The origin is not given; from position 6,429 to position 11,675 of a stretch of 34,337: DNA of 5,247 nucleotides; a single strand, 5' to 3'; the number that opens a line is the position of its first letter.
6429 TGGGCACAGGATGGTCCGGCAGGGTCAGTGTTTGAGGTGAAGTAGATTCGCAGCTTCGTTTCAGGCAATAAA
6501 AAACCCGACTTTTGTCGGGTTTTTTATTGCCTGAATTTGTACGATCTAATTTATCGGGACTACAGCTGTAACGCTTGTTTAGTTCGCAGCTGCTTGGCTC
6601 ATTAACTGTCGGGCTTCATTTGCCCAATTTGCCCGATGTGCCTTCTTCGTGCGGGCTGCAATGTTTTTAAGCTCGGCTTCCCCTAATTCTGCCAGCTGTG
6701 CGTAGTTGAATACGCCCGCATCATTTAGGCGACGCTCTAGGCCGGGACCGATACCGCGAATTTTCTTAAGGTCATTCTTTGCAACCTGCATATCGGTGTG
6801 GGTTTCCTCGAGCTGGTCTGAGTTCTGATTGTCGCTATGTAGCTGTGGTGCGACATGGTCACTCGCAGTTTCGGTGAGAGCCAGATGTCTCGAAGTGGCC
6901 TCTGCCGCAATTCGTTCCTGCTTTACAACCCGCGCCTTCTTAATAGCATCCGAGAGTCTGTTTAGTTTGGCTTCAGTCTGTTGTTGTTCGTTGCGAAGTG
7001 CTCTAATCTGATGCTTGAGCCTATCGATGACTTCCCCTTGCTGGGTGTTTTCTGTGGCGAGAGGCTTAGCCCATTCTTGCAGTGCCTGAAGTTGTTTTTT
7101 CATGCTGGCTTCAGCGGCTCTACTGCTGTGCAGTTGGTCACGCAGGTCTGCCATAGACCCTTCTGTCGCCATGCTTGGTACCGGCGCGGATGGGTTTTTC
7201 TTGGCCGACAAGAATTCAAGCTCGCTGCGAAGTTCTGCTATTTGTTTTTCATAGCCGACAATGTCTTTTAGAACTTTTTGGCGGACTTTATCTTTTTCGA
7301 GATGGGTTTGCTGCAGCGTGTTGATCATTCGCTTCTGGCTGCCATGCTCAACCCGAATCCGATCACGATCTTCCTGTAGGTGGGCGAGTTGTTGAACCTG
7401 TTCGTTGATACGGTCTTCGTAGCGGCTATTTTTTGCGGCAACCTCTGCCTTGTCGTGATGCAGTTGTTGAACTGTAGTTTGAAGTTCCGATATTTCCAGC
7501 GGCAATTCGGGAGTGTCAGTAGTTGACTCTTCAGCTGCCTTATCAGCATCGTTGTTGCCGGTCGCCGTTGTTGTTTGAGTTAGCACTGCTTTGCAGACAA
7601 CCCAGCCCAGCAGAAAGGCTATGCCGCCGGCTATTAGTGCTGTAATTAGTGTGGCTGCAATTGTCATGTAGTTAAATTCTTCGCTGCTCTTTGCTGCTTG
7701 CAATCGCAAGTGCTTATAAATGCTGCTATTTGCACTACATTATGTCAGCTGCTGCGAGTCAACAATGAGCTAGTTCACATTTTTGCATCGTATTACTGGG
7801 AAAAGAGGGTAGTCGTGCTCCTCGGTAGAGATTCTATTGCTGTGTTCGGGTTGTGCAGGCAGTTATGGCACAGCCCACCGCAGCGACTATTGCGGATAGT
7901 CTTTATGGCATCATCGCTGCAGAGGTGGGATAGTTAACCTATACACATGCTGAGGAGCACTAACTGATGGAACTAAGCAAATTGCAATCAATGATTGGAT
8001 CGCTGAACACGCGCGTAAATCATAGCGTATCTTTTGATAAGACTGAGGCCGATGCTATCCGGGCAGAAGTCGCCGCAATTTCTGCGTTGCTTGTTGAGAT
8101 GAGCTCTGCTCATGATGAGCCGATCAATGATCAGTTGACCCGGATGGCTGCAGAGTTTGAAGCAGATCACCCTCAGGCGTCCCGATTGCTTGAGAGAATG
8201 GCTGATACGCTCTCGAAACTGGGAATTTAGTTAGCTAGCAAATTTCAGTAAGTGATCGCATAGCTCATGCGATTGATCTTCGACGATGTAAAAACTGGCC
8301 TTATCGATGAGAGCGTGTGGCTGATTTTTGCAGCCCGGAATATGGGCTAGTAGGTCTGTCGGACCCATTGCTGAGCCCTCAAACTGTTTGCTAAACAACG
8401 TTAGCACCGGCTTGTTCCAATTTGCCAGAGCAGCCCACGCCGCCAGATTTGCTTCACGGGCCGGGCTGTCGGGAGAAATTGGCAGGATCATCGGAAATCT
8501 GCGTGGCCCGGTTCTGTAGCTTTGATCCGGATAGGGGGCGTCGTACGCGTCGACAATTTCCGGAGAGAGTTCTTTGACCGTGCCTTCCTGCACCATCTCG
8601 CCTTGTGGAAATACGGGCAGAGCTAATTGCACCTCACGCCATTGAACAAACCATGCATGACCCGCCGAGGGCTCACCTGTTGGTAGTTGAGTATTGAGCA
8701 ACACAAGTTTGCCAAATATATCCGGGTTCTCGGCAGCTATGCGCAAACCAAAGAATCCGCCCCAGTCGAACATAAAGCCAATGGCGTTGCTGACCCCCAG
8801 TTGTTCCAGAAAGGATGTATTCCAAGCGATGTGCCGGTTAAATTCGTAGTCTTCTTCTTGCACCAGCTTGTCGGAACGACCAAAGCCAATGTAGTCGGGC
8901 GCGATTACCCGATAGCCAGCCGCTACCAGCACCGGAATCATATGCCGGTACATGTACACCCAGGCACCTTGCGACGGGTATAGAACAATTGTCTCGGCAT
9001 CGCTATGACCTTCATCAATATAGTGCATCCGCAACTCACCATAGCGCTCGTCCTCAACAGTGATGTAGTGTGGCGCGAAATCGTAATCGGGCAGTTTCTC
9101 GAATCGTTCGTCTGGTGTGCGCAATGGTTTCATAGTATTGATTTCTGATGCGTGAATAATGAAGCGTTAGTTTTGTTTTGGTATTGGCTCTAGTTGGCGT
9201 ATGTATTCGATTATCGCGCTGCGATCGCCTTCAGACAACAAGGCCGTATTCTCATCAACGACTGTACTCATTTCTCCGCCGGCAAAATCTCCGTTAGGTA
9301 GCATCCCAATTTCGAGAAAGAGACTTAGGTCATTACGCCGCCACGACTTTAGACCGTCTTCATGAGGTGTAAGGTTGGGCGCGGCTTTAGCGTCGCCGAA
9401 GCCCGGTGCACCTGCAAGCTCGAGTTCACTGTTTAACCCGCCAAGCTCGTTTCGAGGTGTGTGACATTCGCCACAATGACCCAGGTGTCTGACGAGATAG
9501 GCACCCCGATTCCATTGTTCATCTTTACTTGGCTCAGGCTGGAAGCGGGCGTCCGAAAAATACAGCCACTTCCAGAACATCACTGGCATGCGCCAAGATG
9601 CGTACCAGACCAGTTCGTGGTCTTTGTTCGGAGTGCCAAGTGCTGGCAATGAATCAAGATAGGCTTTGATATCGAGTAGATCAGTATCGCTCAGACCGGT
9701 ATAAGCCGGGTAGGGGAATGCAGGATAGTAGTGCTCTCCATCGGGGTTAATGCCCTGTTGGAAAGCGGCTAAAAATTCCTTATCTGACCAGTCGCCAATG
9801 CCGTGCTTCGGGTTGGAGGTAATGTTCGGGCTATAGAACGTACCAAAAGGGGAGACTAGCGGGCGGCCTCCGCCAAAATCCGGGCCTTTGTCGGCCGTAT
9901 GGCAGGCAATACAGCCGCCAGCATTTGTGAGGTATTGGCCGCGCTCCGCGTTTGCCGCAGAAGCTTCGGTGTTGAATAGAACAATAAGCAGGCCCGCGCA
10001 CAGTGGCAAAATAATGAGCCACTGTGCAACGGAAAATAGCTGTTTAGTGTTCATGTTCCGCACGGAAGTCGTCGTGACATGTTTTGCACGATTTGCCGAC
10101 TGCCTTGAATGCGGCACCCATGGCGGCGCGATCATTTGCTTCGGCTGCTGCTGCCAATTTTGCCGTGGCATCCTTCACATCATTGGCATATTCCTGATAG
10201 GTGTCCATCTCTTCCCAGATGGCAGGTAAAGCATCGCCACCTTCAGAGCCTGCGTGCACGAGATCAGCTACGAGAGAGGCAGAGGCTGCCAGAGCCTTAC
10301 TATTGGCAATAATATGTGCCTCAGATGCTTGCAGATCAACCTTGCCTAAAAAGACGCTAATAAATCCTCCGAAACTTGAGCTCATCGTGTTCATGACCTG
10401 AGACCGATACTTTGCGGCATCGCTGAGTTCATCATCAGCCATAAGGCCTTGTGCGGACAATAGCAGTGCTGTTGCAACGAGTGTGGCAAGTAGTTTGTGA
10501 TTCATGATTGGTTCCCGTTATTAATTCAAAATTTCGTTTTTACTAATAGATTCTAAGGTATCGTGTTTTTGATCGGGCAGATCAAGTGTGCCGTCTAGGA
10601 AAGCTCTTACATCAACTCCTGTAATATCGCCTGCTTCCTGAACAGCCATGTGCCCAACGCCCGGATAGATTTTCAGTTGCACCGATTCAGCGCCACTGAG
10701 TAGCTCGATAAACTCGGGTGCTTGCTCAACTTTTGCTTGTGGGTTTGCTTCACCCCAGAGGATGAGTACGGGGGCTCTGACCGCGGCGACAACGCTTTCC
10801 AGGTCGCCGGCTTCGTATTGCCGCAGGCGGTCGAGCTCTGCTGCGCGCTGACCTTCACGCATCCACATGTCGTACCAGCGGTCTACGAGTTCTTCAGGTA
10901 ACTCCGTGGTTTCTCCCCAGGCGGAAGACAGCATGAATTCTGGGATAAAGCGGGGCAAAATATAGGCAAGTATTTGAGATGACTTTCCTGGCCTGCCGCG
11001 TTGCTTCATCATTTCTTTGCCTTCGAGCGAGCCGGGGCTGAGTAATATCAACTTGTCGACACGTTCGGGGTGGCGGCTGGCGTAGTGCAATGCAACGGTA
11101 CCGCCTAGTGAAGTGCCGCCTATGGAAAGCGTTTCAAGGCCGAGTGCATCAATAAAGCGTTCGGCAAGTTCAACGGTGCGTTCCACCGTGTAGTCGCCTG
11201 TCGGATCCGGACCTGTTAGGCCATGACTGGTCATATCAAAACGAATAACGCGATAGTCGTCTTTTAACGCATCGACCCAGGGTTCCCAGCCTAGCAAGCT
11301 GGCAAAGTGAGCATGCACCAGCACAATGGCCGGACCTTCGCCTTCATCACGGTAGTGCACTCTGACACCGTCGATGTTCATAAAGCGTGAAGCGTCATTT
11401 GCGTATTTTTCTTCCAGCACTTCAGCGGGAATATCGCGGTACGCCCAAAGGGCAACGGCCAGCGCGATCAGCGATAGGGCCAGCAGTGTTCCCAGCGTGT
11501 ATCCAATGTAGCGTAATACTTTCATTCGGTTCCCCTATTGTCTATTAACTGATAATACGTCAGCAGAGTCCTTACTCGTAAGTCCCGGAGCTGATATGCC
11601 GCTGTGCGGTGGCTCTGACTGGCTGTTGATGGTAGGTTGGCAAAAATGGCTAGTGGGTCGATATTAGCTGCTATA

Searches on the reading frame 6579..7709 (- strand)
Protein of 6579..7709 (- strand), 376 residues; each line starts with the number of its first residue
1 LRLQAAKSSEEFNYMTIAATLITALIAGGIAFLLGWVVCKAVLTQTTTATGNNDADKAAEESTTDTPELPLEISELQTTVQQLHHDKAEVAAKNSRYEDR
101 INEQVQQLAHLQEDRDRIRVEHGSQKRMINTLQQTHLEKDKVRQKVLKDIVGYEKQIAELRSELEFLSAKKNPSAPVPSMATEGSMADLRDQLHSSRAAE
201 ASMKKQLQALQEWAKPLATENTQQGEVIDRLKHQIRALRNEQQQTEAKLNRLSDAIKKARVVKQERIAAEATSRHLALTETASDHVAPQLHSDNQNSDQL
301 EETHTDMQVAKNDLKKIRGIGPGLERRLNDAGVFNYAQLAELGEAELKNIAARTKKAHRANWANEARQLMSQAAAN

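Call 41: search_protein_families(library=pfam, proteins=[window:6579-7709:-], max_evalue=0.1)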
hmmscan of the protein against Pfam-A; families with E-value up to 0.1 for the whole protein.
window:6579-7709:- (376 aa): 7 families
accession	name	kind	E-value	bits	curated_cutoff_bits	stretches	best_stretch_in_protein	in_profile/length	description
PF14520.12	HHH_5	-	0.00019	22.3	27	1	313-350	3-40/57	Helix-hairpin-helix domain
PF00038.26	Filament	-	0.00046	20.4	40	1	74-160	28-115/313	Intermediate filament protein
PF04994.19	TfoX_C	-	0.0051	17.4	23.1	1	311-346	2-37/81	TfoX C-terminal domain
PF11798.14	IMS_HHH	-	0.011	16.4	24.4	1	313-333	12-32/32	IMS family HHH motif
PF12329.13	TMF_DNA_bd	-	0.033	14.6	35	0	206-258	13-65/74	TATA element modulatory factor 1 DNA binding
PF13053.11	DUF3914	-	0.08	13.7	25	0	225-253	34-62/89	Protein of unknown function (DUF3914)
PF18570.6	Nup54_57_C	-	0.086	12.9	25.6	1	145-168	6-26/29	NUP57/Nup54 C-terminal domain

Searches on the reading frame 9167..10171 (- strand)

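Call 3: search_protein_families(library=pfam, proteins=[window:9167-10171:-], max_evalue=0.01)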
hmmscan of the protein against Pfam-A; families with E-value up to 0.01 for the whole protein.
window:9167-10171:- (334 aa): 2 families
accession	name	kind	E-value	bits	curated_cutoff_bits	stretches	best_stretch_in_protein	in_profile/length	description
PF00034.26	Cytochrom_C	-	4.1e-14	54.1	21.3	2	75-175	1-89/90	Cytochrome c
PF13442.11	Cytochrome_CBB3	-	9.5e-07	29.5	27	1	73-172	1-68/68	Cytochrome C oxidase, cbb3-type, subunit III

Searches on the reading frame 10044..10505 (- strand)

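Call 3: search_protein_families(library=pfam, proteins=[window:10044-10505:-], max_evalue=0.01)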
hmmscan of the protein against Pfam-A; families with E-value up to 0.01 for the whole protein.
window:10044-10505:- (153 aa): 1 family
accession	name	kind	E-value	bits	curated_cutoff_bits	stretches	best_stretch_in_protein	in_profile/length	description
PF01322.25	Cytochrom_C_2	-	1.3e-24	87.9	26.5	1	29-148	1-121/121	Cytochrome C'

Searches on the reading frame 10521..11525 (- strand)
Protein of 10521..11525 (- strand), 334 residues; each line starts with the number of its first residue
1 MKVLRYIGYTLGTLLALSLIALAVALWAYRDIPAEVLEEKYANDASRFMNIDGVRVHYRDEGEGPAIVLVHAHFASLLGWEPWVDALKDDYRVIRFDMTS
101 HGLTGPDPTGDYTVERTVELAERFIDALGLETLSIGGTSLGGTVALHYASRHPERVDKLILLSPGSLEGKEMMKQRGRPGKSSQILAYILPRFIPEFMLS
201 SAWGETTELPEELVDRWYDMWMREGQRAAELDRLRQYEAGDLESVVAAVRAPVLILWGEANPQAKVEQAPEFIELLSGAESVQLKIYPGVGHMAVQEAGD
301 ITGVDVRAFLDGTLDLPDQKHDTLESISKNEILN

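Call 3: search_protein_families(library=pfam, proteins=[window:10521-11525:-], max_evalue=0.01)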
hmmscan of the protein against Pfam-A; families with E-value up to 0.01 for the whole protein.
window:10521-11525:- (334 aa): 7 families
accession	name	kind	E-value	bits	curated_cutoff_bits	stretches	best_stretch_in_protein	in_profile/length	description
PF00561.26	Abhydrolase_1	-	8e-26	91.6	25.8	1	65-295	1-241/245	alpha/beta hydrolase fold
PF12697.13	Abhydrolase_6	-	1.2e-18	69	26.3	1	67-297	1-209/217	Alpha/beta hydrolase family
PF12146.15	Hydrolase_4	-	7.9e-15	55.2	27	1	68-297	8-237/239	Serine aminopeptidase, S33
PF00756.26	Esterase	-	2.9e-06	27.7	22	1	134-237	118-187/251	Putative esterase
PF03096.20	Ndr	-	0.00068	18.9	23.3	1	122-289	90-256/283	Ndr family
PF00326.27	Peptidase_S9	-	0.0017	18.3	22.6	0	213-297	111-192/213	Prolyl oligopeptidase family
PF01738.24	DLH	-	0.0022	18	21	0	247-293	140-187/217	Dienelactone hydrolase family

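Call 56: search_solved_structures(query=window:10521-11525:-, max_evalue=0.00001)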
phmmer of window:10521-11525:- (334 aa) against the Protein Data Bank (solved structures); distinct sequences matched with E-value up to 0.00001: 202 (the best 60 are shown).
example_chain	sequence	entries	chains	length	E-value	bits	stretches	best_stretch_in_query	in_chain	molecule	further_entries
26qv_A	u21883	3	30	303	6.2e-18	68.5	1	47-296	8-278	Mono-ethylhexylphthalate hydrolase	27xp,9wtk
6i8w_A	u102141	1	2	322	6.9e-18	68.4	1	12-314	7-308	Alpha/beta fold hydrolase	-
4lxg_A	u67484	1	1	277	3.8e-17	65.9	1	45-165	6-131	MCP Hydrolase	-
4lxh_A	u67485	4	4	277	9.9e-17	64.5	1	45-165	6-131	MCP Hydrolase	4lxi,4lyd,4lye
4opm_A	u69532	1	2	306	1.6e-16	63.8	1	39-301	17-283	Lipase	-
2xua_A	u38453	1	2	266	4.3e-16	62.5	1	49-285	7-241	3-OXOADIPATE ENOL-LACTONASE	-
1j1i_A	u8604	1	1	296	2.7e-15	59.8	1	42-311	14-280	meta cleavage compound hydrolase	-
7dq9_A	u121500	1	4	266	6.9e-14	55.2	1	52-309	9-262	Predicted hydrolases or acyltransferases (Alpha/beta hydrolase superfamily)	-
5a62_A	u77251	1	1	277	1.4e-13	54.2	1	53-174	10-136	PUTATIVE ALPHA/BETA HYDROLASE FOLD PROTEIN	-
8hgw_A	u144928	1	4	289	1.8e-13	53.9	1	49-297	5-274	Monoalkyl phthalate hydrolase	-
2d0d_A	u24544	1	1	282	5.2e-13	52.3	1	52-163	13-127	2-hydroxy-6-oxo-7-methylocta-2,4-dienoate hydrolase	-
8ooh_A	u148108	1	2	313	6.9e-13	51.9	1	46-163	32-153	Alpha/beta fold hydrolase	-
8ynv_A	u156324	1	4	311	7.4e-13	51.8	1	52-182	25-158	poly(3-hydroxybutyrate) depolymerase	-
8hgv_A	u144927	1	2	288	8.8e-13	51.6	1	49-277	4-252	Monoethylhexylphthalate hydrolase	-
1iun_A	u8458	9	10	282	1e-12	51.3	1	52-164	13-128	meta-Cleavage product hydrolase | 2-hydroxy-6-oxo-7-methylocta-2,4-dienoate hydrolase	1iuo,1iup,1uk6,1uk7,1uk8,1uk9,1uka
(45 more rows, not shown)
